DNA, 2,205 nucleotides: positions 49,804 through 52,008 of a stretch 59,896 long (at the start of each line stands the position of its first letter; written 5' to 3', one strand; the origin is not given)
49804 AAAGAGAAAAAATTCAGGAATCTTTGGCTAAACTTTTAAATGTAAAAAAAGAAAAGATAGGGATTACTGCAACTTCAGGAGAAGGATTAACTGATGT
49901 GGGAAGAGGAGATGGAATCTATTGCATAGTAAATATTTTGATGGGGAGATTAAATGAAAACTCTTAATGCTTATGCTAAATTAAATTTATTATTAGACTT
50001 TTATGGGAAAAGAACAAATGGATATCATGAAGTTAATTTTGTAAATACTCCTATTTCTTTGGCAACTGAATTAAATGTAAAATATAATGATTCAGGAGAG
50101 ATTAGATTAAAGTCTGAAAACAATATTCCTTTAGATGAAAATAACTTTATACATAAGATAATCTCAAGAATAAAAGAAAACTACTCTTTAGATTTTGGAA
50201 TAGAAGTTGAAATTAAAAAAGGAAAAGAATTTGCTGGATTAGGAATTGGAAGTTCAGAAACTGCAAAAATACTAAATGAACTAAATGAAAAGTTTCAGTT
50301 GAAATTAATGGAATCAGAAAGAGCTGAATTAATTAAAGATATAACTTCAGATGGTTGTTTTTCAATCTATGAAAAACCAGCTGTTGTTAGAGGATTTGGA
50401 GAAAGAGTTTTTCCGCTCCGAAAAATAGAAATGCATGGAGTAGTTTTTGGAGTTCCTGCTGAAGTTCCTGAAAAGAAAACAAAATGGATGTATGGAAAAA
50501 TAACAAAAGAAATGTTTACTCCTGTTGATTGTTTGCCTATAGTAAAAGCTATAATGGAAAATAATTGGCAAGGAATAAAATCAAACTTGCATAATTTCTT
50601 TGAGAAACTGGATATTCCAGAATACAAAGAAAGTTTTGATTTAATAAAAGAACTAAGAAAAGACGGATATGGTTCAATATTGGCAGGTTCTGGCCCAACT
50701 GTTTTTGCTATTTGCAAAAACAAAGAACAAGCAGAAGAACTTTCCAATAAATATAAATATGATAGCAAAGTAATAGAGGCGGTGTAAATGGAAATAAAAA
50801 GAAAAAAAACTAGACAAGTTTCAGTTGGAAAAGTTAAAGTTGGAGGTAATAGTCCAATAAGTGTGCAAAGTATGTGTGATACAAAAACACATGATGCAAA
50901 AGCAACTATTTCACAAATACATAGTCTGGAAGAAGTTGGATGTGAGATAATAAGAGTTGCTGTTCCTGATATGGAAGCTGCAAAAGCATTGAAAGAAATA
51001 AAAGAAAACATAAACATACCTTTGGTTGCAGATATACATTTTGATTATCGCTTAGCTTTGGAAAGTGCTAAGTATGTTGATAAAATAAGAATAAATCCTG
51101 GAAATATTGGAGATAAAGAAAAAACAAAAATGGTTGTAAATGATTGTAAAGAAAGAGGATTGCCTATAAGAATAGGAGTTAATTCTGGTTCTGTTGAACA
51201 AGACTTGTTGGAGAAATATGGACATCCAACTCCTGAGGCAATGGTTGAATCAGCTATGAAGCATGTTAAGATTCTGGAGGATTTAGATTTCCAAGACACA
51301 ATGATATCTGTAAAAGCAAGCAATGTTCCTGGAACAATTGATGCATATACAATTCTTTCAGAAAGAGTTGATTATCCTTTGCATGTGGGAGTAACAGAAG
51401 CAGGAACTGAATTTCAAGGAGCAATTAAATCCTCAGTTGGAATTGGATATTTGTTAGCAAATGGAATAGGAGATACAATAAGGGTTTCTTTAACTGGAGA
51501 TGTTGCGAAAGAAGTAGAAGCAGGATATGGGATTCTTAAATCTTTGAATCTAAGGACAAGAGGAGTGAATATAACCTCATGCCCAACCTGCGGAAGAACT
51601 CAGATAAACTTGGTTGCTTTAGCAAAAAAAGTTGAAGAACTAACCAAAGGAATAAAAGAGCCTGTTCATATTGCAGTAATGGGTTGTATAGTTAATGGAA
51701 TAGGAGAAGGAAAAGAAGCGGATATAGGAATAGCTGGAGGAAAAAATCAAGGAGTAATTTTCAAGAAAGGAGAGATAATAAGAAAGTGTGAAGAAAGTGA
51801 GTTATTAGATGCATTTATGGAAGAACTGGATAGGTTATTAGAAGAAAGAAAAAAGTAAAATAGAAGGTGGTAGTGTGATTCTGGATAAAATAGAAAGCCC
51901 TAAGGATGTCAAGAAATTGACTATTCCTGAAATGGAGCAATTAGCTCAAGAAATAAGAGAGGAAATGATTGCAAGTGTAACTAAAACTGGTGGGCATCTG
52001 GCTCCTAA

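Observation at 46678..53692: Complete, contiguous seven-gene bacterial-type MEP/DOXP pathway inside an unmistakably archaeal chromosome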

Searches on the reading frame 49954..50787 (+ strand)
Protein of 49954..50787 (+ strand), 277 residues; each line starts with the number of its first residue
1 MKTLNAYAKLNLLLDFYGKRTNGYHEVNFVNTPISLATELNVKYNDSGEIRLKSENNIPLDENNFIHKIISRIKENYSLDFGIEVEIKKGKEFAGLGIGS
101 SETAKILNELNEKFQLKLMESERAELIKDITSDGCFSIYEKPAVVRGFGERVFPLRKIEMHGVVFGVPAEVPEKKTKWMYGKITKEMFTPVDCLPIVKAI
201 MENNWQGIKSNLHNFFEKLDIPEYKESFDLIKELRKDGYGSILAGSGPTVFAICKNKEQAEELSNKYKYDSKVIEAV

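Call 3: search_protein_families(library=pfam, proteins=[window:49954-50787:+])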
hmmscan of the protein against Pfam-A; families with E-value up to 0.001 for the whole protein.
window:49954-50787:+ (277 aa): 2 families
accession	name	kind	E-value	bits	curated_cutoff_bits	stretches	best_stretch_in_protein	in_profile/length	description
PF08544.19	GHMP_kinases_C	-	3.7e-11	43.7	21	1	197-267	2-79/85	GHMP kinases C terminal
PF00288.32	GHMP_kinases_N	-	0.00055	20.5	22.3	0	64-138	1-84/87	GHMP kinases N terminal domain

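Call 4: search_protein_families(library=ncbifam, proteins=[window:49954-50787:+])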
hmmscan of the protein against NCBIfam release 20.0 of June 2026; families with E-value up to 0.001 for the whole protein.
window:49954-50787:+ (277 aa): 11 families
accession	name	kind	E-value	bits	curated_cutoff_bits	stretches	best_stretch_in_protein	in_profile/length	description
TIGR00154.1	ispE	equivalog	1.7e-37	129.6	138.7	1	3-265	4-269/294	4-(cytidine 5'-diphospho)-2-C-methyl-D-erythritol kinase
NF011205.0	PRK14611.1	equivalog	5.5e-34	117.9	364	1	1-263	1-261/275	4-(cytidine 5'-diphospho)-2-C-methyl-D-erythritol kinase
NF002870.0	PRK03188.1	equivalog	1.5e-22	79.7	286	1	3-268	12-284/310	4-(cytidine 5'-diphospho)-2-C-methyl-D-erythritol kinase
NF011202.0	PRK14608.1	equivalog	4.1e-20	72.2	204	1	4-266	12-277/294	4-(cytidine 5'-diphospho)-2-C-methyl-D-erythritol kinase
NF003216.0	PRK04181.1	equivalog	5.8e-17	62.3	191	1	4-254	3-254/257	4-(cytidine 5'-diphospho)-2-C-methyl-D-erythritol kinase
NF011207.0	PRK14613.1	equivalog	8.2e-17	61.4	359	1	6-267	3-283/297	4-(cytidine 5'-diphospho)-2-C-methyl-D-erythritol kinase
NF004568.0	PRK05905.1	equivalog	2.1e-12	47.2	321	1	3-254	5-256/261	4-(cytidine 5'-diphospho)-2-C-methyl-D-erythritol kinase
NF002288.1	PRK01212.1-4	equivalog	7.4e-12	44.9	194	2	227-268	236-279/303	homoserine kinase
TIGR00191.1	thrB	equivalog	1.5e-09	37.2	168.25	1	209-262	222-275/304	homoserine kinase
TIGR01920.1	Shik_kin_archae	equivalog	2.8e-07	30.2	126.85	1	33-273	20-263/266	shikimate kinase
NF003036.0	PRK03926.1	equivalog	4.1e-05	22.8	403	1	29-130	24-124/302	mevalonate kinase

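Call 39: search_solved_structures(query=window:49954-50787:+, show_alignments=2, max_evalue=0.00001)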
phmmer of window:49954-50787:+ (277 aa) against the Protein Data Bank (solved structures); distinct sequences matched with E-value up to 0.00001: 9.
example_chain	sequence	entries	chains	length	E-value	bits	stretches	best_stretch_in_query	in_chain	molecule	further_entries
2v2q_A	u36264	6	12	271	3.5e-17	65.9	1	7-260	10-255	4-DIPHOSPHOCYTIDYL-2-C-METHYL-D-ERYTHRITOL KINASE | 4-DIPHOSPHOCYTIDYL-2C-METHYL-D-ERYTHRITOL KINASE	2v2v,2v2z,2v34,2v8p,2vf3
1uek_A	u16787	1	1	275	9.3e-13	51.4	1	6-262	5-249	4-(cytidine 5'-diphospho)-2C-methyl-D-erythritol kinase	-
3pyd_A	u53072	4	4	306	7.3e-09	38.6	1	4-154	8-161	4-diphosphocytidyl-2-C-methyl-D-erythritol kinase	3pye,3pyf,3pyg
4dxl_A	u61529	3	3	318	1.3e-08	37.8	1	3-154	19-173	4-diphosphocytidyl-2-C-methyl-D-erythritol kinase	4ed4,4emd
1oj4_A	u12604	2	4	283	1.3e-07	34.5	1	7-160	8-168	4-DIPHOSPHOCYTIDYL-2-C-METHYL-D-ERYTHRITOL KINASE | 4-DIPHOSPHOCYTIDYL-2C-METHYL-D-ERYTHRITOL KINASE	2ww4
8qcc_A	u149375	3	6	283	1.5e-07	34.4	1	7-160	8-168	4-diphosphocytidyl-2-C-methyl-D-erythritol kinase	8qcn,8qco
8qc7_A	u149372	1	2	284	1.5e-07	34.3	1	7-160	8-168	4-diphosphocytidyl-2-C-methyl-D-erythritol kinase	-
8ckh_A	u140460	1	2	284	2.3e-07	33.7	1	7-160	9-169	4-diphosphocytidyl-2-C-methyl-D-erythritol kinase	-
1fwk_A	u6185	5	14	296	1.3e-06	31.3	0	45-124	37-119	HOMOSERINE KINASE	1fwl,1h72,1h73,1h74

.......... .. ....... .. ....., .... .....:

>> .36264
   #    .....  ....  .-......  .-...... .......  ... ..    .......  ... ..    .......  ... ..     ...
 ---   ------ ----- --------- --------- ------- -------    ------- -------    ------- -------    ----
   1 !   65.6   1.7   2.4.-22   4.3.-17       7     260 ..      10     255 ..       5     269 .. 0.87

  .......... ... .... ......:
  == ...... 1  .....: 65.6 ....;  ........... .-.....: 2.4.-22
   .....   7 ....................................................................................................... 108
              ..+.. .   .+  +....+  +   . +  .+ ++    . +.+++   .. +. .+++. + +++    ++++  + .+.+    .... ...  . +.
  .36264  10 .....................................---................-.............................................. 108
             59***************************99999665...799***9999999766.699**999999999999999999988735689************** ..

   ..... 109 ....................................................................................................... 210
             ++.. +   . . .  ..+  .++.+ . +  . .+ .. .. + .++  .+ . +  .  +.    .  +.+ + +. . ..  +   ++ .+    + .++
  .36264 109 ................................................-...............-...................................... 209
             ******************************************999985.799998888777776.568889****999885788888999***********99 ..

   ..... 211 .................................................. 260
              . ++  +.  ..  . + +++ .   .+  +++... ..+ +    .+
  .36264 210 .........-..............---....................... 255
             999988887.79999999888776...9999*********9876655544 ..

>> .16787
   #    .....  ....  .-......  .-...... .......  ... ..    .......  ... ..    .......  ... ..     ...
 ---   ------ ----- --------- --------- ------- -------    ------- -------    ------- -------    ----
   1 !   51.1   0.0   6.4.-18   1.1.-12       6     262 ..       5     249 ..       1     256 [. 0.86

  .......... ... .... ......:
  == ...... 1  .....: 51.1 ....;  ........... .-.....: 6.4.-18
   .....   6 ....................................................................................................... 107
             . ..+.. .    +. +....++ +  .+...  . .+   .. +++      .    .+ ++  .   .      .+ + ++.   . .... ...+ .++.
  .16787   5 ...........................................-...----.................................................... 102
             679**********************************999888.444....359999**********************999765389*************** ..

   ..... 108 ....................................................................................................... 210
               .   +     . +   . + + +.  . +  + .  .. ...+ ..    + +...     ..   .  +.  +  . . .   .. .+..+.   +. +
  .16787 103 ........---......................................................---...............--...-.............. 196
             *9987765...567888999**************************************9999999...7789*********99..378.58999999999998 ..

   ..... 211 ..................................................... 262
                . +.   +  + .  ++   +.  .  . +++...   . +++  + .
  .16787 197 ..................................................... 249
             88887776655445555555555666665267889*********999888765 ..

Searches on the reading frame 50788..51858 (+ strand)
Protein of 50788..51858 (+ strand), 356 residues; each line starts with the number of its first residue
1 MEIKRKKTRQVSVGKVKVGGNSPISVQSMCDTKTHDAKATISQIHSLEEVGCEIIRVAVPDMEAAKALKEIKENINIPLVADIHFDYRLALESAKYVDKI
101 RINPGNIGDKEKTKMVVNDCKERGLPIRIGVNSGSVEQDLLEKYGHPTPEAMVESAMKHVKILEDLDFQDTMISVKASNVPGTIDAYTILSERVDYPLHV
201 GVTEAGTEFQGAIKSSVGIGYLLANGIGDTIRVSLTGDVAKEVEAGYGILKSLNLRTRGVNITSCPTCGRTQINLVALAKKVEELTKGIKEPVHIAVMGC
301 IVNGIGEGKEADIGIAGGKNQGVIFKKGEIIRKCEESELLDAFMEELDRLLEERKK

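Call 3: search_protein_families(library=pfam, proteins=[window:50788-51858:+])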
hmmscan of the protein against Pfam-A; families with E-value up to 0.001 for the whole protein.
window:50788-51858:+ (356 aa): 1 family
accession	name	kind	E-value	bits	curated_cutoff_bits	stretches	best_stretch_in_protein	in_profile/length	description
PF04551.19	GcpE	-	1.6e-154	514.4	32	1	8-348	1-342/343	GcpE protein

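Call 4: search_protein_families(library=ncbifam, proteins=[window:50788-51858:+])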
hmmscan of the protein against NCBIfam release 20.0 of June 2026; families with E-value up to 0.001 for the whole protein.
window:50788-51858:+ (356 aa): 4 families
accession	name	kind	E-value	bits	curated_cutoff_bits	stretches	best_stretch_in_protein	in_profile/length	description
NF001540.0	PRK00366.1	equivalog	1e-150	501.6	345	1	2-352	10-362/364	flavodoxin-dependent (E)-4-hydroxy-3-methylbut-2-enyl-diphosphate synthase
TIGR00612.1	ispG_gcpE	equivalog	7.9e-131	436.5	280.25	1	5-345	1-354/357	(E)-4-hydroxy-3-methylbut-2-enyl-diphosphate synthase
NF001912.0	PRK00694.1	equivalog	3.4e-80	270.3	1045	3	111-243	145-281/606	4-hydroxy-3-methylbut-2-en-1-yl diphosphate synthase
NF002534.0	PRK02048.1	equivalog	1.9e-78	264.7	886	3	114-243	144-277/613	4-hydroxy-3-methylbut-2-en-1-yl diphosphate synthase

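Call 11: find_encoding_contigs(protein=window:50788-51858:+, flank=10000, max_places=10)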
Protein window:50788-51858:+ (356 aa): no gene with exactly this product is on record in the collection.

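Call 17: find_related_loci(query=window:50788-51858:+, collection=genome_contigs, flank=10000)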
Query window:50788-51858:+ (356 aa) in genome_contigs; peptide patterns used: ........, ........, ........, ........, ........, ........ (x = any residue, [..] = any of these).
450 stretches matched a pattern; 72 encode a relative of the query (tblastn E <= 1e-3); 72 distinct loci.
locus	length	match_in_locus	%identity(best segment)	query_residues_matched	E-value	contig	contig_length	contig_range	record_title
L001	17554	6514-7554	61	7-352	2e-141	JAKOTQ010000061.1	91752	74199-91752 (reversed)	MAG: Bacillota bacterium isolate CAAI_maxbin.029 k201_697660, whole genome shotgun sequence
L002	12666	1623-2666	62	1-350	8e-140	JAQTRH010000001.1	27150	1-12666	MAG: Candidatus Nanoarchaeia archaeon isolate STB_159 NODE_3778_length_27150_cov_2.765348_Sandtown_B, whole genome shotg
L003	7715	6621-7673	58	1-350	2e-135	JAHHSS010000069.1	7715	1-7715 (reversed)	MAG: Peptostreptococcus sp. isolate MAG062 MAG062_69, whole genome shotgun sequence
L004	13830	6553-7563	60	7-342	2e-134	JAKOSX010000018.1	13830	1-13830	MAG: Bacillota bacterium isolate all_metabat.182_sub k201_151086, whole genome shotgun sequence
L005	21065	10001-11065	58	3-355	2e-134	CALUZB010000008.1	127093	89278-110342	MAG: uncultured Desulfovibrionaceae bacterium isolate E02__bin133 genome assembly, contig: E02__k127_3930522, whole geno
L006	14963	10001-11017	58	14-350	2e-134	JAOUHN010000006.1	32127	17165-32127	MAG: Candidatus Moraniibacteriota bacterium isolate 4_1_May_SF_Bin64 4_1_May_SF_Bin64_scaffold_445_c1, whole genome shot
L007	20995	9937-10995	56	3-352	5e-133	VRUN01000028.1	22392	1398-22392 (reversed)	MAG: Candidatus Methylomirabilota bacterium isolate MohnsGC08_bin020 NODE_28_length_22392_cov_8.291777, whole genome sho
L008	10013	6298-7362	57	3-355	5e-131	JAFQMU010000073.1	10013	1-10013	MAG: Desulfovibrionaceae bacterium isolate RGIG1962 Goat_Cecum.Co__c765705, whole genome shotgun sequence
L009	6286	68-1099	57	8-350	2e-131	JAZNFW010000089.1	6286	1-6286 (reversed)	MAG: Clostridia bacterium isolate T1900044711_TS20190177.MAGScoT_cleanbin_000003 SGB_1832_k141_906734, whole genome shot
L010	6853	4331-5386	58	3-353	1e-130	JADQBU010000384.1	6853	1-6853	MAG: Halanaerobiales bacterium isolate Soudan_4 NODE_2740_length_6853_cov_4.652986, whole genome shotgun sequence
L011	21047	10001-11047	56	4-351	5e-129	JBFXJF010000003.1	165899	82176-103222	MAG: Vulcanibacillus sp. isolate CA_2019_TPIn_45 NODE_333_length_165899_cov_8.327757_TPIn, whole genome shotgun sequence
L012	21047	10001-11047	57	3-351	8e-128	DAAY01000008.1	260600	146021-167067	MAG TPA_asm: Candidatus Gastranaerophilales bacterium HUM_1 contig_342, whole genome shotgun sequence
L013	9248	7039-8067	58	3-345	3e-127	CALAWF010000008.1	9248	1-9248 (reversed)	MAG TPA_asm: uncultured bacterium isolate SRR1747056_bin.5_CONCOCT_v1.1_MAG genome assembly, contig: ERZ808288.1591, who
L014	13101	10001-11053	58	1-350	7e-127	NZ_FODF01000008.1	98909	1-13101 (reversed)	Peptostreptococcus russellii strain Calf135, whole genome shotgun sequence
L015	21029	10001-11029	58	3-345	2e-126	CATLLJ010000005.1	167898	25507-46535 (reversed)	MAG TPA_asm: uncultured bacterium isolate MGG30239_1678865808 genome assembly, contig: shRTF5_75, whole genome shotgun s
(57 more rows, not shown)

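Call 41: search_solved_structures(query=window:50788-51858:+, show_alignments=1, max_evalue=1e-10)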
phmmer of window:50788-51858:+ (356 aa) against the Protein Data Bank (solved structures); distinct sequences matched with E-value up to 1e-10: 4.
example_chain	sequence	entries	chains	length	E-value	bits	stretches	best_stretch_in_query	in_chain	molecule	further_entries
3noy_A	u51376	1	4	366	6e-114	383.9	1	3-350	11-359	4-hydroxy-3-methylbut-2-en-1-yl diphosphate synthase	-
4mwa_A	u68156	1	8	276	8.1e-99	334.2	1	4-270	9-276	4-hydroxy-3-methylbut-2-en-1-yl diphosphate synthase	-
2y0f_A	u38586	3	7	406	2.6e-56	194.4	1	1-342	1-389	4-HYDROXY-3-METHYLBUT-2-EN-1-YL DIPHOSPHATE SYNTHASE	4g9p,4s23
4s38_A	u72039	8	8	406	6.8e-56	193.1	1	1-342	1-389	4-hydroxy-3-methylbut-2-en-1-yl diphosphate synthase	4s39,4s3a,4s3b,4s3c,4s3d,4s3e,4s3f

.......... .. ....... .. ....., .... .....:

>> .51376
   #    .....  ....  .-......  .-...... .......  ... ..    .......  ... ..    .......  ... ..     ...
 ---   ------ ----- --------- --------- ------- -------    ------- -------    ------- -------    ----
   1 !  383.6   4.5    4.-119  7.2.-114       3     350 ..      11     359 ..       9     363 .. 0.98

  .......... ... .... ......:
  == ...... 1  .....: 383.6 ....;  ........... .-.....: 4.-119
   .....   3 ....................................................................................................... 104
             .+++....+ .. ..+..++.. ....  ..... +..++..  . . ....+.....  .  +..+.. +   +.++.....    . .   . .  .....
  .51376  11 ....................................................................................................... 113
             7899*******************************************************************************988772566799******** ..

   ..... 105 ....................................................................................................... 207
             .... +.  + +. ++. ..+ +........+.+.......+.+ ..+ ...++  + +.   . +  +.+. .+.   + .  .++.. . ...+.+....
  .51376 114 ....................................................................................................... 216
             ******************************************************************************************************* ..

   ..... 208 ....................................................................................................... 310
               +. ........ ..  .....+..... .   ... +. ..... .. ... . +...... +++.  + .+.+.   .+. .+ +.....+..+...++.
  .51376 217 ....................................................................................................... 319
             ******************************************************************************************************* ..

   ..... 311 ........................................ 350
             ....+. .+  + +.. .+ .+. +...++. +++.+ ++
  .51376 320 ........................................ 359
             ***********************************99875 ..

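Call 50: search_protein_families(library=pfam, proteins=[L002:574-1626:+, L002:2666-3481:+, L002:3483-4181:-, L002:4224-6284:-, L002:6281-6712:-, L002:6725-7813:-, L002:7810-8892:-, L002:9111-9629:-, L002:10042-10620:-, L002:10620-11636:-], max_evalue=0.00001)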
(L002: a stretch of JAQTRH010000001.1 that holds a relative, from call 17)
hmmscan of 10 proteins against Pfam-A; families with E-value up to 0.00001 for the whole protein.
L002:574-1626:+ (350 aa): 1 family
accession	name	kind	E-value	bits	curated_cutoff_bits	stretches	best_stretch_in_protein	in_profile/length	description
PF00348.22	polyprenyl_synt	-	1.6e-63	214.7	27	1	43-299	7-249/251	Polyprenyl synthetase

L002:2666-3481:+ (271 aa): 1 family
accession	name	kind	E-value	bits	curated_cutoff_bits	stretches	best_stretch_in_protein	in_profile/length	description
PF02401.23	LYTB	-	2.4e-91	306.2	24.5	1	5-269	1-267/267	LytB protein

L002:3483-4181:- (232 aa): 1 family
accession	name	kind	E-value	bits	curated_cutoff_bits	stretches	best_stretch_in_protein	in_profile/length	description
PF01255.24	Prenyltransf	-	2.6e-73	246.7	27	1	11-231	1-219/219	Putative undecaprenyl diphosphate synthase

L002:4224-6284:- (686 aa): 0 families

L002:6281-6712:- (143 aa): 0 families

L002:6725-7813:- (362 aa): 0 families

L002:7810-8892:- (360 aa): 0 families

L002:9111-9629:- (172 aa): 0 families

L002:10042-10620:- (192 aa): 1 family
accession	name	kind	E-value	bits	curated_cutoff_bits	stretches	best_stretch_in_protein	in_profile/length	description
PF07314.17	Lit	-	1.6e-17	64.5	24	1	6-163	2-176/176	Lipoprotein intramolecular transacylase Lit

L002:10620-11636:- (338 aa): 5 families
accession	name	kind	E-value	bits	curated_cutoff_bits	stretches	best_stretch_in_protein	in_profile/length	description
PF01509.24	TruB_N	-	4.2e-28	99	27.3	1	71-183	2-149/149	TruB family pseudouridylate synthase (N terminal domain)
PF16198.10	TruB_C_2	-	4.2e-26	91.3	29.3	1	184-250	1-65/66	tRNA pseudouridylate synthase B C-terminal domain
PF01472.26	PUA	-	4.9e-18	65.3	24.8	1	255-325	2-73/74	PUA domain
PF08068.17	DKCLD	-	3.9e-16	59.3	27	1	14-65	5-57/58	DKCLD (NUC011) domain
PF21238.2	Pus10_C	-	1.3e-09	38.4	27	1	109-189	122-205/232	Pus10, C-terminal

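Call 66: search_dna_similar(query=window:50788-51858:+, collection=phages, mode=protein, max_rows=8)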
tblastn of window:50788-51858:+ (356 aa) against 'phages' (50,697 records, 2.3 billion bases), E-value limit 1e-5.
Records with a match: 23; places in all: 23; records where one place covers at least 80% of the query: 16.
Best place of each record, by identity: <60% 23.
By first word of the organism name: Bacteriophage 13; Listeria 4; Acinetobacter 2; Klebsiella 2; Microcystis 1; Escherichia 1.
By host as written in the record: - 15; Listeria monocytogenes 4; Microcystis sp. SG03 1; Klebsiella pneumoniae ST11-OXA245 1; Klebsiella pneumoniae ST512-KPC3 1; Escherichia coli O157:H7 ATCC 43895 1.
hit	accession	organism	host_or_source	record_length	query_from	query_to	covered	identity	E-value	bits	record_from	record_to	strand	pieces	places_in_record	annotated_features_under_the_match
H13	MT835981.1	Bacteriophage sp.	human fecal samples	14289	8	344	95%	55.3%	9e-116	374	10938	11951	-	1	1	record has no annotation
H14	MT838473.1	Bacteriophage sp.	human fecal samples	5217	2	344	96%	54.1%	3e-116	374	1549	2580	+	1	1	record has no annotation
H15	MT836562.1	Bacteriophage sp.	human fecal samples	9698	4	344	96%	54.4%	3e-116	376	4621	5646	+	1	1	record has no annotation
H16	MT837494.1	Bacteriophage sp.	human fecal samples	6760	5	343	95%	54.1%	4e-111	361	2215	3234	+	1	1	record has no annotation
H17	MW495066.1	Microcystis phage MaAM05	Microcystis sp. SG03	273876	1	343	96%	53.3%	2e-99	327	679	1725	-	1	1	ispG: 4-hydroxy-3-methylbut-2-en-1-yl diphosphate synthase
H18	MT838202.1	Bacteriophage sp.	human fecal samples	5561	40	344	86%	59.8%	3e-112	363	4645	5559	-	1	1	record has no annotation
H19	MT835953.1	Bacteriophage sp.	human fecal samples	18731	5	343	95%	52.2%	3e-107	350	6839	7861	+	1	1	record has no annotation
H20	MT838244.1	Bacteriophage sp.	human fecal samples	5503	24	344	90%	54.0%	6e-106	346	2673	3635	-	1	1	record has no annotation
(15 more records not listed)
